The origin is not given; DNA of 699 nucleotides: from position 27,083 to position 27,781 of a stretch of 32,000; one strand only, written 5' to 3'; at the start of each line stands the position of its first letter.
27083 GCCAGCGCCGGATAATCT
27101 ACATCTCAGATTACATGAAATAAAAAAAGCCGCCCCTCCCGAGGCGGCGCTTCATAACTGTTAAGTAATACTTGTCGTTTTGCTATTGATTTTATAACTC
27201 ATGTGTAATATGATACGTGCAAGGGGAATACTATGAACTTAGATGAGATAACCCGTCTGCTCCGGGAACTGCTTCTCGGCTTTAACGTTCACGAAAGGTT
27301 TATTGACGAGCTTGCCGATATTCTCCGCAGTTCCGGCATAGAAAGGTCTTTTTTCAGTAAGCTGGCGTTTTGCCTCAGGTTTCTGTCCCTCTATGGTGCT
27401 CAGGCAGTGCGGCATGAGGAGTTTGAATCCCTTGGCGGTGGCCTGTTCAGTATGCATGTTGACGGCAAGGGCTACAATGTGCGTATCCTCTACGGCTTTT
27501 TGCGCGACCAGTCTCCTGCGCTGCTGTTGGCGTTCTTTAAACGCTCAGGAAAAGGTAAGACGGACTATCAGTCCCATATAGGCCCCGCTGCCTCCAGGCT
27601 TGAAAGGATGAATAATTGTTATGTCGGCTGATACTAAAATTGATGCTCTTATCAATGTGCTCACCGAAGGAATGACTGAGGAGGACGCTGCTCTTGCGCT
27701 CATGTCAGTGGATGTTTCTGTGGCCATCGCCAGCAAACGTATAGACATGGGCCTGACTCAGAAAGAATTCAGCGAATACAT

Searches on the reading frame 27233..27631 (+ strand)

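Call 64: search_protein_families(library=pfam, proteins=[window:27233-27631:+], max_evalue=0.001)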
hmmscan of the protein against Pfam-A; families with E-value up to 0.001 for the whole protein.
window:27233-27631:+ (132 aa): 1 family
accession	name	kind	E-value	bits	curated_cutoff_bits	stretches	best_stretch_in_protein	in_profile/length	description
PF05973.20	Gp49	-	0.00021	21.7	23.9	1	44-122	14-88/90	Phage derived protein Gp49-like (DUF891)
